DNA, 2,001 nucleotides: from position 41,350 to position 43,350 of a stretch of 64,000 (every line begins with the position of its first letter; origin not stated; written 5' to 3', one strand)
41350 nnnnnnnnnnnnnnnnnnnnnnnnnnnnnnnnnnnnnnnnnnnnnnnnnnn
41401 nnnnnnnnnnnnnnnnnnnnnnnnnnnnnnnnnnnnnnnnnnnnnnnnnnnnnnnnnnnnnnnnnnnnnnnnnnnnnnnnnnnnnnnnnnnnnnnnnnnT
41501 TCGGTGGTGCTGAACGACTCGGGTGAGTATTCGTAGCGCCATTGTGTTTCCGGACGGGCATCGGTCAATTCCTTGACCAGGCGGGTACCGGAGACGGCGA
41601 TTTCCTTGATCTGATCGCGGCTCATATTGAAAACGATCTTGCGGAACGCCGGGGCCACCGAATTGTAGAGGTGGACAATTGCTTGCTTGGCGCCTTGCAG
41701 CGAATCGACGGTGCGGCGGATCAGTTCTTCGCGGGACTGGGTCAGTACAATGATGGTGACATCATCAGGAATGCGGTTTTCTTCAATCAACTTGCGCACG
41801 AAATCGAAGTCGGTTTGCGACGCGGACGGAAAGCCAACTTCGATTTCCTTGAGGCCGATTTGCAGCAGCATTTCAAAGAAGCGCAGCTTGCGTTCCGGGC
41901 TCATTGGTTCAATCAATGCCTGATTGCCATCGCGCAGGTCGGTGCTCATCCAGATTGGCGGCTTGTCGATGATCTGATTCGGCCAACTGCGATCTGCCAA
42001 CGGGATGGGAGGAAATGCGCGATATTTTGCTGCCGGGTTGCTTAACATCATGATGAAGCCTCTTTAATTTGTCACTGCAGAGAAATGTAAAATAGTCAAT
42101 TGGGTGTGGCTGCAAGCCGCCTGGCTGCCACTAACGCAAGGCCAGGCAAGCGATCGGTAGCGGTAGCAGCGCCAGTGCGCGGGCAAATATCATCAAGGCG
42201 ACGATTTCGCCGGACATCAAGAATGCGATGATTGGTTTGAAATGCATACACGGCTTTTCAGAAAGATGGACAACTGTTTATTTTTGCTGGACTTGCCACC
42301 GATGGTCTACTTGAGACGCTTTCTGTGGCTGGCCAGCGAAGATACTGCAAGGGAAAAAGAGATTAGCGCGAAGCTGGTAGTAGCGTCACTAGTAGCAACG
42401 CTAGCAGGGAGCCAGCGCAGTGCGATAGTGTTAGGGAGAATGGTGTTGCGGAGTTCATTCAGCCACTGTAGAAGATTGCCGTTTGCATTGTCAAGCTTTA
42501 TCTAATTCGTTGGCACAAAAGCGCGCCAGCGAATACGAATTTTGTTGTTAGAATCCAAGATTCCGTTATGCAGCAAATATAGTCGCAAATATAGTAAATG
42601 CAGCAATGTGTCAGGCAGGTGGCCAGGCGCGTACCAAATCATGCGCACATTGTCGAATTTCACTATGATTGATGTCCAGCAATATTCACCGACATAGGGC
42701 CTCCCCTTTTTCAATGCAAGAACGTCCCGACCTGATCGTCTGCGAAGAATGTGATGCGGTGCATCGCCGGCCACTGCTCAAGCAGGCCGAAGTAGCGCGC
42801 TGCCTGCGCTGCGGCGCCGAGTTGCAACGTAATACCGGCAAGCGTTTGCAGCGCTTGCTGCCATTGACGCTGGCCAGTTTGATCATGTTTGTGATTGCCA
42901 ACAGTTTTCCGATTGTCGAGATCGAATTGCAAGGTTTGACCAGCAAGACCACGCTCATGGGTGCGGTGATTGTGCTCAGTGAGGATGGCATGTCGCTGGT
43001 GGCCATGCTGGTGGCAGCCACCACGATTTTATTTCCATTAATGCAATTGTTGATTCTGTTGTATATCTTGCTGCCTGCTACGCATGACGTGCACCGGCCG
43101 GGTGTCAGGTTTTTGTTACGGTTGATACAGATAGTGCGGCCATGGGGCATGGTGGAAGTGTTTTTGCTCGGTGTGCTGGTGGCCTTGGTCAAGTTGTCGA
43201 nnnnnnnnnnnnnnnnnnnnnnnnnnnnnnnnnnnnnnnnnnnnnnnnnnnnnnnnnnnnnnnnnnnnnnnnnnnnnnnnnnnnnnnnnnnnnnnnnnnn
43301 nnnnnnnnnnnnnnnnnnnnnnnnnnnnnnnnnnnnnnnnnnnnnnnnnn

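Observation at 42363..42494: Leaderless, CTA-codon-loaded leucine sensor peptide upstream of leuA, with no classical attenuator terminator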

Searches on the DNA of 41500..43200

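Call 6: search_rna_families(source=window, start=41500, end=43200, threshold=evalue, max_evalue=10, show_alignments=3)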
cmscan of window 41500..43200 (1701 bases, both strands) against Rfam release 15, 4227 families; matches with E-value up to 10: 3.
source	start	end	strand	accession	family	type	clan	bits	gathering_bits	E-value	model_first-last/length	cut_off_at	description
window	42511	42582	-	RF02077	STnc220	Gene; sRNA;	-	18.6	60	6.2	1-79/79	no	Salmonella enterica sRNA STnc220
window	42223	42247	+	RF01611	ceN108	Gene; snRNA; snoRNA; CD-box;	-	15.5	50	7.9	1-70/70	no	Caenorhabditis snoRNA ceN108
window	42961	43055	+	RF01185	snR75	Gene; snRNA; snoRNA; CD-box;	CL00045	13.7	40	7.5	1-88/88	no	Small nucleolar RNA snR75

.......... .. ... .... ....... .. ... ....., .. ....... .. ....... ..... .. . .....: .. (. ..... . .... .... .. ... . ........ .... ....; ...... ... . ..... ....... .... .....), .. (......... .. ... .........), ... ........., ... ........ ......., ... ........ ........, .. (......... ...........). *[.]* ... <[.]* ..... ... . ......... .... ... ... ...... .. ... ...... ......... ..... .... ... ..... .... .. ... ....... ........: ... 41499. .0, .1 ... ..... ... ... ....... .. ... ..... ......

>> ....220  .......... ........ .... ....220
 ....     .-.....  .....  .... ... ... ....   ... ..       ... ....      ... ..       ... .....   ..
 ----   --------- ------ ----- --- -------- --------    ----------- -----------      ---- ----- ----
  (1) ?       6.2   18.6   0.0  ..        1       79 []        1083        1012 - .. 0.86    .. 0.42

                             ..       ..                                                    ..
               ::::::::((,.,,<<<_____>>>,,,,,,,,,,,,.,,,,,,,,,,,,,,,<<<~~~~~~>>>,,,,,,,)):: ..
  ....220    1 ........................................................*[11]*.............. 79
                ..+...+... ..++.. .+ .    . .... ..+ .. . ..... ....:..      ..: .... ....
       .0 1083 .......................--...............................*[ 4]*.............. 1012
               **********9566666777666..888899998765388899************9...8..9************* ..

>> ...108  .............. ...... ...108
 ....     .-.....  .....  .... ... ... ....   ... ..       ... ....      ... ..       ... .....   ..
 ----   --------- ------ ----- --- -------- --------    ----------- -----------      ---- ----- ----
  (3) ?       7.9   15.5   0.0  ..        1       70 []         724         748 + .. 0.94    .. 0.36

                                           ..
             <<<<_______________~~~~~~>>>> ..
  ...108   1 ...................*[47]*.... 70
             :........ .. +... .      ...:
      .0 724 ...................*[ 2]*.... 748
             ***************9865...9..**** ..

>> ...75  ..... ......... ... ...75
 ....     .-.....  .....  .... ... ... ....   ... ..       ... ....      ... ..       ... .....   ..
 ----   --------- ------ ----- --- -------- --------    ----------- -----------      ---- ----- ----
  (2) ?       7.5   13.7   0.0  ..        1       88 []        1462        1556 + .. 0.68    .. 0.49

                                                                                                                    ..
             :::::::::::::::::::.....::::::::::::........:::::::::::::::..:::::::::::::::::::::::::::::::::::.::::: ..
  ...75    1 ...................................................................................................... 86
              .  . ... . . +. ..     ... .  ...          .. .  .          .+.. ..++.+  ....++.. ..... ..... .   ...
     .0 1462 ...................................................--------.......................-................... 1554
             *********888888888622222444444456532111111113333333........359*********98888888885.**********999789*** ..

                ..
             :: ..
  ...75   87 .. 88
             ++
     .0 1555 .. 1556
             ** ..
